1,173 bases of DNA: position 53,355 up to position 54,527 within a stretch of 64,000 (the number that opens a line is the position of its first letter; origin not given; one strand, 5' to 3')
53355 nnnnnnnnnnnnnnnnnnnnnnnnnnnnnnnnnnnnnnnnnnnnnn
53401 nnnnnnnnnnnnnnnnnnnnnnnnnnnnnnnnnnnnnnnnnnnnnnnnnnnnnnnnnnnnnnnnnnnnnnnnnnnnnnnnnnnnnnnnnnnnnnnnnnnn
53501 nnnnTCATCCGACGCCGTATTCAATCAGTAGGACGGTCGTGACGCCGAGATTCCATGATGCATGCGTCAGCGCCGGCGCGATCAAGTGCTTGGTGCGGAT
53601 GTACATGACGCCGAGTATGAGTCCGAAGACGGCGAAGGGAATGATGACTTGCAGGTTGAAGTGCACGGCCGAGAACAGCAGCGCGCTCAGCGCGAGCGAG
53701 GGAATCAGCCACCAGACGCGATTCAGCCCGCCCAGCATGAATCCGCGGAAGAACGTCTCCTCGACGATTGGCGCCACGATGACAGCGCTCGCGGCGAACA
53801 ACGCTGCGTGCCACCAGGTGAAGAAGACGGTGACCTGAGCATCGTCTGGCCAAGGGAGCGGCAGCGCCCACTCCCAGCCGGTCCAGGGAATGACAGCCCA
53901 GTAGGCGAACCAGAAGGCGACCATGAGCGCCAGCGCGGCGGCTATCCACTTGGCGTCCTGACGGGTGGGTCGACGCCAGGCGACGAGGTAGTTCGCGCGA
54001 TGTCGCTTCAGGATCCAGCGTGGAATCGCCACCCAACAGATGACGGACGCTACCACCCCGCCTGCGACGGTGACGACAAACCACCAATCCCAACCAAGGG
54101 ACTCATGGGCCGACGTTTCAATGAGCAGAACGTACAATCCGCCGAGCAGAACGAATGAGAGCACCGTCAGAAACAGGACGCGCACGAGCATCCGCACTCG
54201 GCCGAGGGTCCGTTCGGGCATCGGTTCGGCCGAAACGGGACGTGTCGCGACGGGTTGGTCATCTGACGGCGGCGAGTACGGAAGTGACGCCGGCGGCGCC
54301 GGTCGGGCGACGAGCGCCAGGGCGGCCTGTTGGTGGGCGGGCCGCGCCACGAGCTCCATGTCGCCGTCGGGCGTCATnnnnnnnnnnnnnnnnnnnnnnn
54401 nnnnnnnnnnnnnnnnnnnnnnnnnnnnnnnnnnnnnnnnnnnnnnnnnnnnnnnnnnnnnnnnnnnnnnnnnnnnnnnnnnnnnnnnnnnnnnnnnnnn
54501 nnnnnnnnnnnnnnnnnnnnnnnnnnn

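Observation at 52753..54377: Tandem CPBP (CAAX/Abi-like) intramembrane protease genes wedged between trpB and trpA with 4-nt overlaps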

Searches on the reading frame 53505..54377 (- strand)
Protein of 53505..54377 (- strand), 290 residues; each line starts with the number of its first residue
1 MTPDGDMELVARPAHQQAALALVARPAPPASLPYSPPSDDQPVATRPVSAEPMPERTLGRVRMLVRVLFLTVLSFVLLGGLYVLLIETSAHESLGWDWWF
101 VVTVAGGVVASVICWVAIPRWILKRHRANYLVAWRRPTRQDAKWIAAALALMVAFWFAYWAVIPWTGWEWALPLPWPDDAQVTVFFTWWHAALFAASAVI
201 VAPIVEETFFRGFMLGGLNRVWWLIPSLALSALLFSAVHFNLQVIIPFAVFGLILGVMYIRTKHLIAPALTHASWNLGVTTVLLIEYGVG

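Call 3: search_protein_families(library=pfam, proteins=[window:53505-54377:-], max_evalue=0.01)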
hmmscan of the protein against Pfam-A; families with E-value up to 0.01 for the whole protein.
window:53505-54377:- (290 aa): 1 family
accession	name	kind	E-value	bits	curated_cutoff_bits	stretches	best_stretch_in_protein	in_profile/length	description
PF02517.21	Rce1-like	-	9.4e-20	71.1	22.4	1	189-277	2-92/93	Type II CAAX prenyl endopeptidase Rce1-like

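Call 7: find_homologous_proteins(query=window:53505-54377:-, max_evalue=0.001)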
Query window:53505-54377:- (290 aa): 36 proteins with E <= 0.001 among 8000 candidates.
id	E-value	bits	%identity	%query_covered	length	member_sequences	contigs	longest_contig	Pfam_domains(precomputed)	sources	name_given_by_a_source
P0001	1.5e-188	644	100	100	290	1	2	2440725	PF02517.22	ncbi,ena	-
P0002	4.3e-118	412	64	100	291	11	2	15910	PF02517.22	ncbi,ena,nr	ncbi:MAG: type II CAAX endopeptidase family protein [Chloroflexi bacterium]|nr:type II CAAX endopept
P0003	2.5e-116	406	65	100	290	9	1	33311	PF02517.22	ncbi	-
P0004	4.6e-116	406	64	100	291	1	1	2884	PF02517.22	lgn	-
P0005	1.5e-113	397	63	100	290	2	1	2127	PF02517.22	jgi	-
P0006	1.5e-113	397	63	100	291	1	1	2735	PF02517.22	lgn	-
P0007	6.9e-108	379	62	99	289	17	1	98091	PF02517.22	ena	-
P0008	1.1e-106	375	62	99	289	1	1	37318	PF02517.22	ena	-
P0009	1.2e-106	375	60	98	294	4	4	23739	PF02517.22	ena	-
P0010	4.0e-100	353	69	79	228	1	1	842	PF02517.22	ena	-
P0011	6.1e-100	353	62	92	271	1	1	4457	PF02517.22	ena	-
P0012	1.7e-98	348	68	79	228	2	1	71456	PF02517.22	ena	-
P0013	4.6e-91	323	52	100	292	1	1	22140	PF02517.22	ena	-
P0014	2.3e-88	315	56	98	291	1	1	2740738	PF02517.22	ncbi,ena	-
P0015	4.6e-82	294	57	79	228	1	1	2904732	PF02517.22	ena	-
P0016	3.8e-78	281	51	100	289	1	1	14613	PF02517.22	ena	-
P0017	1.3e-75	273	49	99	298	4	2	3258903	PF02517.22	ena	-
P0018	3.6e-73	265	49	99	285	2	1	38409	PF02517.22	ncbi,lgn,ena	-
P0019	1.7e-72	263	48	99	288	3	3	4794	PF02517.22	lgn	-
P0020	1.7e-72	262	49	99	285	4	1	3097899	PF02517.22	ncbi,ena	-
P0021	1.6e-70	256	47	100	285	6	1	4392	PF02517.22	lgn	-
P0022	2.4e-70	255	47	99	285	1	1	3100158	PF02517.22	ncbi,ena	-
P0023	1.1e-69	253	47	100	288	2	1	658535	PF02517.22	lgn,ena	-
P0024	6.1e-69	251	46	99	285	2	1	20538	PF02517.22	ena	-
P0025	4.1e-68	248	46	98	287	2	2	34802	PF02517.22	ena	-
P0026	7.6e-67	244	46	99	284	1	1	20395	PF02517.22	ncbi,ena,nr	ncbi:MAG: type II CAAX endopeptidase family protein [Chloroflexi bacterium]|nr:type II CAAX endopept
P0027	3.0e-50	189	48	75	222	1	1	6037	PF02517.22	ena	-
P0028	5.8e-31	126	69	24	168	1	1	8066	PF02517.22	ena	-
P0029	7.7e-7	47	37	33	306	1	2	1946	PF02517.22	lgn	-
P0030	9.1e-7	47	38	27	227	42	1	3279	PF02517.22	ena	-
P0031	1.7e-4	39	34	33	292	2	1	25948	PF02517.22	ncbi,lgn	-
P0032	1.7e-4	39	36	28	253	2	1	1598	PF02517.22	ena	-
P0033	3.0e-4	38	31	50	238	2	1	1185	PF02517.22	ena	-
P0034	3.3e-4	38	37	27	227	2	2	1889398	PF02517.22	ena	-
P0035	5.4e-4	37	38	30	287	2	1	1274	PF02517.22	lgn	-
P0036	6.4e-4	37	40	30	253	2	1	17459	PF02517.22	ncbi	-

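Call 9: find_encoding_contigs(protein=P0001, flank=6000, max_places=3)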
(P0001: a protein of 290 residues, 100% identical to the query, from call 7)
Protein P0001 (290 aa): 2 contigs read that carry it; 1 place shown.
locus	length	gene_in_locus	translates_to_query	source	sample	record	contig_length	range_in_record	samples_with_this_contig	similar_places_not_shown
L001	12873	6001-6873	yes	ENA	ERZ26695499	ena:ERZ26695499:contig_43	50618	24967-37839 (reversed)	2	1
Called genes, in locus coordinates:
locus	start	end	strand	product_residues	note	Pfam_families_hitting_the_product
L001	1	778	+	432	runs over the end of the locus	PF02627:CMD (weak)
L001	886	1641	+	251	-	PF02627:CMD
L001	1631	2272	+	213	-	PF00117:GATase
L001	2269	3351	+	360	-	PF02885:Glycos_trans_3N, PF00591:Glycos_transf_3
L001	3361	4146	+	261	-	PF00218:IGPS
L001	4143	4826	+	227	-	PF00697:PRAI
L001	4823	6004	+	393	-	PF00291:PALP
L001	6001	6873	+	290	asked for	PF02517:Rce1-like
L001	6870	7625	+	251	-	PF02517:Rce1-like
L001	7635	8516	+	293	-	PF00290:Trp_syntA, PF00977:His_biosynth (faint)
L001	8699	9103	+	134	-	PF07736:CM_1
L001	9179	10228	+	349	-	PF18152:DAHP_snth_FXD, PF00793:DAHP_synth_1, PF03102:NeuB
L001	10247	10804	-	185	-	-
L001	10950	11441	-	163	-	PF01467:CTP_transf_like, PF08218:Citrate_ly_lig (weak)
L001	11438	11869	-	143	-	PF03602:Cons_hypoth95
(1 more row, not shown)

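Call 10: find_encoding_contigs(protein=P0014, flank=8000, max_places=3)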
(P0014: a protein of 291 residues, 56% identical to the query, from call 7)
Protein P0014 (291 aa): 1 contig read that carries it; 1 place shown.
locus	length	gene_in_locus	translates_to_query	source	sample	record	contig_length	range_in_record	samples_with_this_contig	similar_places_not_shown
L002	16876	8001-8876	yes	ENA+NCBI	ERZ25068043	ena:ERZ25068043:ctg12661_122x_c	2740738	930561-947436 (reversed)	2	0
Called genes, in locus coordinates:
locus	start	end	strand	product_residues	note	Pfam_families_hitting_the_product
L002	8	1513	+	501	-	PF04715:, PF00425:Chorismate_bind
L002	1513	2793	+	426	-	PF02627:CMD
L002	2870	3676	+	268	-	PF02627:CMD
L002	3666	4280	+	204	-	PF00117:GATase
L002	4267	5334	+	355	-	PF02885:Glycos_trans_3N, PF00591:Glycos_transf_3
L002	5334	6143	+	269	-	-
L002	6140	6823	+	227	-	PF00697:PRAI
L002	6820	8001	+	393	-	PF00291:PALP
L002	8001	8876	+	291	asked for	PF02517:Rce1-like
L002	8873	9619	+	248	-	PF02517:Rce1-like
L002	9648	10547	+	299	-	PF00290:Trp_syntA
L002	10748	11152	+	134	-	PF07736:CM_1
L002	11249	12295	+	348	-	PF18152:DAHP_snth_FXD, PF00793:DAHP_synth_1, PF03102:NeuB (weak)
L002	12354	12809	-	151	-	-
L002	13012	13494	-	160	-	PF01467:CTP_transf_like, PF08218:Citrate_ly_lig (weak)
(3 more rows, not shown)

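Call 11: find_encoding_contigs(protein=P0020, flank=8000, max_places=3)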
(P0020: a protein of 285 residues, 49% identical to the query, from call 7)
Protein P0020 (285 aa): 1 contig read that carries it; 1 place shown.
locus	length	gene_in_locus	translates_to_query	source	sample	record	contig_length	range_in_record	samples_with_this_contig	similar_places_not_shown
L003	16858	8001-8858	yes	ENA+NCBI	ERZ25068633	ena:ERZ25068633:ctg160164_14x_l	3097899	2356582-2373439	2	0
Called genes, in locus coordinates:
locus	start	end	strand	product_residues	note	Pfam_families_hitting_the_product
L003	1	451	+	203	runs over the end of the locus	PF00625:Guanylate_kin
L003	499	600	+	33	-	-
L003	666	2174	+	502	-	PF04715:, PF00425:Chorismate_bind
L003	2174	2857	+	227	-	-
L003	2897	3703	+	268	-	PF02627:CMD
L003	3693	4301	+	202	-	PF00117:GATase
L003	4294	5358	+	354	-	PF02885:Glycos_trans_3N, PF00591:Glycos_transf_3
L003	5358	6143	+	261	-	PF00218:IGPS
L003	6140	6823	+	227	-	PF00697:PRAI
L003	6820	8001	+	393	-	PF00291:PALP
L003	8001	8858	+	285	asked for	PF02517:Rce1-like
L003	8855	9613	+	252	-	PF02517:Rce1-like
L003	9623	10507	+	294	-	PF00290:Trp_syntA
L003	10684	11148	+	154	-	PF07736:CM_1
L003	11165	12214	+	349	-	PF18152:DAHP_snth_FXD, PF00793:DAHP_synth_1, PF03102:NeuB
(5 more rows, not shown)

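Call 14: find_related_loci(query=A1, collection=genome_contigs, flank=10000)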
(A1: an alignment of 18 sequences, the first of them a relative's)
Query A1 (290 aa) in genome_contigs; peptide patterns used: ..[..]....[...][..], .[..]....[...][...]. (x = any residue, [..] = any of these).
136 stretches matched a pattern; 44 encode a relative of the query (tblastn E <= 1e-3); 44 distinct loci.
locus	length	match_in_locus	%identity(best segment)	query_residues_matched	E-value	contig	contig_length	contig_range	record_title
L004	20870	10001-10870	65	1-290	7e-116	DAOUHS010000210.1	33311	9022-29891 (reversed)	MAG TPA_asm: Dehalococcoidia bacterium isolate S18_105 67082, whole genome shotgun sequence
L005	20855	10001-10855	67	7-290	4e-116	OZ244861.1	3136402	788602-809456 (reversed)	MAG: Dehalococcoidia bacterium isolate c89b5861-ddb0-43db-8093-953e815e1e37 genome assembly, chromosome: 1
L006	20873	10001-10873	64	1-290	2e-115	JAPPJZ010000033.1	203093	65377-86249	MAG: Chloroflexota bacterium isolate RHO2_bin_60 NODE_86_length_203093_cov_12.992016, whole genome shotgun sequence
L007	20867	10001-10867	64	1-290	1e-111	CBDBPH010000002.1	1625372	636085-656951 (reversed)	MAG: Dehalococcoidia bacterium isolate 745030fc-1ee1-449d-a068-ea6b321db757 genome assembly, contig: contig_2, whole gen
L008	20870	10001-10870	60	1-290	1e-108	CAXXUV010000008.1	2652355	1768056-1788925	MAG: Dehalococcoidia bacterium isolate 53e0c16e-ff2d-4f84-9f2e-96c73ee24ba6 genome assembly, contig: contig_8, whole gen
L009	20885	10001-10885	59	1-290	2e-108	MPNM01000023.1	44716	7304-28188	MAG: Chloroflexi bacterium bin125 NODE_1385_length_44716_cov_22.1479_ID_2769, whole genome shotgun sequence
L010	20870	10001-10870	62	1-290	2e-105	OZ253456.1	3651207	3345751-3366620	MAG: Dehalococcoidia bacterium isolate 4ae44683-8927-4024-8904-3ea2ed4a1db5 genome assembly, chromosome: 1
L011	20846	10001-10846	63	9-290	4e-104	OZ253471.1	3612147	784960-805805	MAG: Dehalococcoidia bacterium isolate 41ac3497-52d9-4345-8c76-2a61940320b0 genome assembly, chromosome: 1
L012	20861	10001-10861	56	7-290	7e-83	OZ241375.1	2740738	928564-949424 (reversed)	MAG: Dehalococcoidia bacterium isolate b07fa7da-9862-47df-848d-64ec3822ffc5 genome assembly, chromosome: 1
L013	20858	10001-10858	49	1-290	7e-77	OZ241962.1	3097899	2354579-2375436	MAG: Dehalococcoidia bacterium isolate 3270897d-fe61-4464-a15a-05fd473d2b13 genome assembly, chromosome: 1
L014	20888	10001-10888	47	1-290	2e-75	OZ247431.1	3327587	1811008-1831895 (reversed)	MAG: Dehalococcoidia bacterium isolate c15901d5-d28f-4d5c-bcfc-8c60e7bd0c97 genome assembly, chromosome: 1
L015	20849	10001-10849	49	4-290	5e-73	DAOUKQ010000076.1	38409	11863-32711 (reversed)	MAG TPA_asm: Dehalococcoidia bacterium isolate S7_353 k113_261404, whole genome shotgun sequence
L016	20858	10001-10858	47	1-290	3e-69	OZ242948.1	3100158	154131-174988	MAG: Dehalococcoidia bacterium isolate a0c66c6a-f5ff-452f-b709-ec8565f303fe genome assembly, chromosome: 1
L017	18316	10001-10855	46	1-290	1e-65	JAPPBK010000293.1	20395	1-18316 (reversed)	MAG: Chloroflexota bacterium isolate IRC2_bin_8 NODE_505_length_20395_cov_7.65364, whole genome shotgun sequence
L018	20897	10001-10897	49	1-290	1e-81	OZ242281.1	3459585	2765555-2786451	MAG: Dehalococcoidia bacterium isolate 5b41c312-3693-4c79-a24d-842b6111755b genome assembly, chromosome: 1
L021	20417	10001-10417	37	135-277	4e-15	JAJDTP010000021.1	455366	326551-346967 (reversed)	MAG: Dehalococcoidia bacterium isolate jk18x1bzbins.29 k141_1496062, whole genome shotgun sequence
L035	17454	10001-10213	38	206-276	1e-9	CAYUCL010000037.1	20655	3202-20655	MAG TPA_asm: uncultured Dehalococcoidales bacterium isolate binchicken_co262_239 genome assembly, contig: NODE_2681_leng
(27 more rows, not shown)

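Call 21: search_protein_families(library=pfam, proteins=[L021:7684-9093:-, L021:9680-10450:+, L021:10580-11407:+, L021:11721-12794:+, L021:12982-13569:+, L035:8623-9354:+, L035:9461-10240:+, L035:11724-12647:+, L035:12685-14010:+, L035:7751-8257:-], max_evalue=0.001)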
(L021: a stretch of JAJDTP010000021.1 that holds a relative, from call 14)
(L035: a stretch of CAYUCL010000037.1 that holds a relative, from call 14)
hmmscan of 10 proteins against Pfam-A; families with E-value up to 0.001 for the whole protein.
L021:7684-9093:- (469 aa): 1 family
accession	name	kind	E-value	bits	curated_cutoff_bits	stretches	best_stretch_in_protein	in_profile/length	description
PF01425.27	Amidase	-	6.2e-123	411.6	27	1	26-450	1-445/445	Amidase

L021:9680-10450:+ (256 aa): 1 family
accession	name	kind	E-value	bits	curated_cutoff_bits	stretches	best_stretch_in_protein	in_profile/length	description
PF02517.21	Rce1-like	-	2.5e-22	79.4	22.4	1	159-247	3-93/93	Type II CAAX prenyl endopeptidase Rce1-like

L021:10580-11407:+ (275 aa): 2 families
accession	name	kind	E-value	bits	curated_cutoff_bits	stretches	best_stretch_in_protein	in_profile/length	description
PF00290.26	Trp_syntA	-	3.7e-80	269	27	1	19-259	1-241/259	Tryptophan synthase alpha chain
PF00977.27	His_biosynth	-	4.8e-05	23.3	23.6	1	190-249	48-107/228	Histidine biosynthesis protein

L021:11721-12794:+ (357 aa): 1 family
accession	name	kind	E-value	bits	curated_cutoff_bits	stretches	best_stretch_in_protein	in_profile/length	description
PF00793.26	DAHP_synth_1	-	9e-85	284.3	25.5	1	43-341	8-269/270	DAHP synthetase I family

L021:12982-13569:+ (195 aa): 4 families
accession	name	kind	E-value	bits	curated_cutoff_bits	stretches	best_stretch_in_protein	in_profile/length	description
PF13302.13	Acetyltransf_3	-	3.1e-11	44.6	25.4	1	10-154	6-138/138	Acetyltransferase (GNAT) domain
PF13523.12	Acetyltransf_8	-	1.8e-08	34.6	27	1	13-158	3-142/145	Acetyltransferase (GNAT) domain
PF00583.31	Acetyltransf_1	-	1.4e-07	32.2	20.7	1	49-153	13-116/116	Acetyltransferase (GNAT) family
PF13420.13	Acetyltransf_4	-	2.1e-07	31.5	24.3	1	11-172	4-153/155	Acetyltransferase (GNAT) domain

L035:8623-9354:+ (243 aa): 2 families
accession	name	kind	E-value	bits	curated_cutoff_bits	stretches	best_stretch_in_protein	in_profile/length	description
PF01138.27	RNase_PH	-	1.6e-26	93.7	25.5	1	14-142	1-127/130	3' exoribonuclease family, domain 1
PF03725.20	RNase_PH_C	-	6.1e-13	49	20.8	1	160-223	2-64/67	3' exoribonuclease family, domain 2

L035:9461-10240:+ (259 aa): 1 family
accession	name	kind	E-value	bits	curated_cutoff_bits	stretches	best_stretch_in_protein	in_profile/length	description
PF02517.21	Rce1-like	-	5.7e-25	87.9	22.4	1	166-252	4-92/93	Type II CAAX prenyl endopeptidase Rce1-like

L035:11724-12647:+ (307 aa): 3 families
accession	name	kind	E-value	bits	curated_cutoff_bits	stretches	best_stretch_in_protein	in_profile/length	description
PF06574.18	FAD_syn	-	3.4e-47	160.6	27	1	14-165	6-158/158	FAD synthetase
PF01687.23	Flavokinase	-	1.8e-43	148.2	19.6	1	182-305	1-124/124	Riboflavin kinase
PF01467.32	CTP_transf_like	-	1.5e-06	28.9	21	1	18-168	1-132/133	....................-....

L035:12685-14010:+ (441 aa): 3 families
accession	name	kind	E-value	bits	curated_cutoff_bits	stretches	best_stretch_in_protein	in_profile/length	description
PF00579.31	tRNA-synt_1b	-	1.6e-78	264.5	21.1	1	34-319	3-290/292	tRNA synthetases class I (W and Y)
PF01479.30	S4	-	7.6e-07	29.2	22.8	1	385-425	6-46/48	S4 domain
PF13275.11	S4_2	-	8.7e-05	22.8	24.6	1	379-433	7-61/65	S4 domain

L035:7751-8257:- (168 aa): 2 families
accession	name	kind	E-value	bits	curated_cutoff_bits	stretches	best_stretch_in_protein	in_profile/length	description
PF12850.12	Metallophos_2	-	6.4e-32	111.1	27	1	8-157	2-153/154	Calcineurin-like phosphoesterase superfamily domain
PF00149.33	Metallophos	-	1.2e-09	39.3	21.5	1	8-122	2-189/191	Calcineurin-like phosphoesterase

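Call 24: search_protein_families(library=ncbifam, proteins=[window:53505-54377:-, L021:9680-10450:+, L035:9461-10240:+], max_evalue=0.01)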
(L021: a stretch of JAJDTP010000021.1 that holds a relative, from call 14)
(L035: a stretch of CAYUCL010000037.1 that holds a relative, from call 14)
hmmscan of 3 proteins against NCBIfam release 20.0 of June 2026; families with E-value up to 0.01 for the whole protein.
window:53505-54377:- (290 aa): 8 families
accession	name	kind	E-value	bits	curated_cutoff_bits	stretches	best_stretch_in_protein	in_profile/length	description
NF041647.1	ABC_perm_CPBP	equivalog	7.8e-15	54.6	435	1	97-279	449-630/636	ABC transporter permease subunit/CPBP intramembrane protease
NF033192.3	CPBP_JDVT_MrtJ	equivalog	6.2e-10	39.6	75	1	197-279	3-95/98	JDVT-CTERM system glutamic-type intramembrane protease MrtJ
NF046050.1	CPBP_fam_MroQ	equivalog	1.8e-08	34.1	270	1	194-282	129-223/243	intramembrane glutamic endopeptidase MroQ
NF040589.1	CPBP_Synerg_MrtS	equivalog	6.9e-08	32.9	130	1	176-277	59-161/170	Synerg-CTERM system glutamic-type intramembrane protease MrtS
NF040914.1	Mrt_core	domain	2.3e-07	30.8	100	1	198-282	7-104/108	myxosortase family intramembrane protease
TIGR03008.1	pepcterm_CAAX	equivalog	8.9e-06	25.7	81.05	1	134-280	62-210/222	CAAX prenyl protease-related protein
NF040674.1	CPBP_fam_MrtP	equivalog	0.00035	20.2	250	1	187-282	242-349/354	myxosortase MrtP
NF052640.1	CPBP_M949_0222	equivalog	0.0051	16.7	220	1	198-263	63-127/213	M949_0222 family glutamic-type intramembrane endopeptidase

L021:9680-10450:+ (256 aa): 9 families
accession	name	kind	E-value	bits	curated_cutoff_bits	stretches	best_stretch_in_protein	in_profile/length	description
NF041647.1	ABC_perm_CPBP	equivalog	6.7e-22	78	435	1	54-251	424-633/636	ABC transporter permease subunit/CPBP intramembrane protease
NF033192.3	CPBP_JDVT_MrtJ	equivalog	1.7e-13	51.1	75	1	165-249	2-96/98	JDVT-CTERM system glutamic-type intramembrane protease MrtJ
NF040589.1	CPBP_Synerg_MrtS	equivalog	5.1e-12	46.3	130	1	131-249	49-164/170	Synerg-CTERM system glutamic-type intramembrane protease MrtS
NF040914.1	Mrt_core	domain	5.9e-09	36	100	1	172-250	12-103/108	myxosortase family intramembrane protease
TIGR03008.1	pepcterm_CAAX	equivalog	5.6e-07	29.7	81.05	1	53-247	6-208/222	CAAX prenyl protease-related protein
NF046050.1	CPBP_fam_MroQ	equivalog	1.8e-05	24.3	270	1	167-250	133-222/243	intramembrane glutamic endopeptidase MroQ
NF040594.1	CPBP_fam_MrtC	equivalog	2e-05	24.4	195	1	62-248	11-215/221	myxosortase MrtC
NF040674.1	CPBP_fam_MrtP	equivalog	2.5e-05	23.9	250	1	173-250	258-348/354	myxosortase MrtP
NF040590.1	CPBP_Pyro_MrtA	exception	0.0014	18.9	200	0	58-241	8-181/194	CPBP family archaeomyxosortase MrtA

L035:9461-10240:+ (259 aa): 12 families
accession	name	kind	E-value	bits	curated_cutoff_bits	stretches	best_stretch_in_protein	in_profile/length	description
NF041647.1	ABC_perm_CPBP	equivalog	1.3e-26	93.5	435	1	79-258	452-634/636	ABC transporter permease subunit/CPBP intramembrane protease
NF040589.1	CPBP_Synerg_MrtS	equivalog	2.7e-13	50.5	130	1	142-257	50-166/170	Synerg-CTERM system glutamic-type intramembrane protease MrtS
NF046050.1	CPBP_fam_MroQ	equivalog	1.7e-11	44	270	1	129-257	84-223/243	intramembrane glutamic endopeptidase MroQ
NF033192.3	CPBP_JDVT_MrtJ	equivalog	1.9e-11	44.5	75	1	172-255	3-96/98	JDVT-CTERM system glutamic-type intramembrane protease MrtJ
TIGR03008.1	pepcterm_CAAX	equivalog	4.3e-10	39.8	81.05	1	110-257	56-212/222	CAAX prenyl protease-related protein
NF040914.1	Mrt_core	domain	2.3e-08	34.1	100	1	172-256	6-103/108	myxosortase family intramembrane protease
NF040915.1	CPBP_fam_MrtZ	exception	2e-07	30.7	325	1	159-254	156-264/275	myxosortase MrtZ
NF041768.1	acyl_LnsB_CPBP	equivalog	7.6e-05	22.5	240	1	120-239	96-221/241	CPBP family lipoprotein N-acylation protein LnsB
NF040590.1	CPBP_Pyro_MrtA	exception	0.00025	21.4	200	1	168-248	101-182/194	CPBP family archaeomyxosortase MrtA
NF050068.1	Rv0804_CPBP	equivalog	0.00025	20.7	200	1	179-252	105-187/197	Rv0804 family intramembrane glutamic endopeptidase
NF040594.1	CPBP_fam_MrtC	equivalog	0.0015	18.3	195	1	171-253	119-214/221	myxosortase MrtC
NF047635.1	CPBP_Sphingo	equivalog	0.0065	15.9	225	0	179-257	140-237/237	CPBP family intramembrane glutamic endopeptidase, BDIM_20840 family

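Call 31: predict_structure(alignment_id=A1)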
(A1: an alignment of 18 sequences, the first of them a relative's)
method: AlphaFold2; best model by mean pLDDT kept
length: 290 residues; sequences in the alignment: 18
mean_pLDDT: 72.9   pTM: 0.64
mean pLDDT of the five models: 72.9, 72.0, 65.4, 61.1, 55.4
residues with pLDDT >= 90: 28; 70-90: 161; 50-70: 58; < 50: 43
segments of 3 or more residues with pLDDT < 50: 1-3, 5-36, 40-45
pLDDT, mean of each block of 10 residues (from residue 1): 42 41 44 48 49 62 82 92 93 88 90 88 83 80 87 86 79 69 79 84 76 60 60 61 70 78 77 83 82
secondary structure, 60 per line:
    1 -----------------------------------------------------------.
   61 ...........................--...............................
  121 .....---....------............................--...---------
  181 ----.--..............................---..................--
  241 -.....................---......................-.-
elements in order: H60-87 H90-125 H129-132 H139-166 H188-217 H221-238 H242-262 H266-287
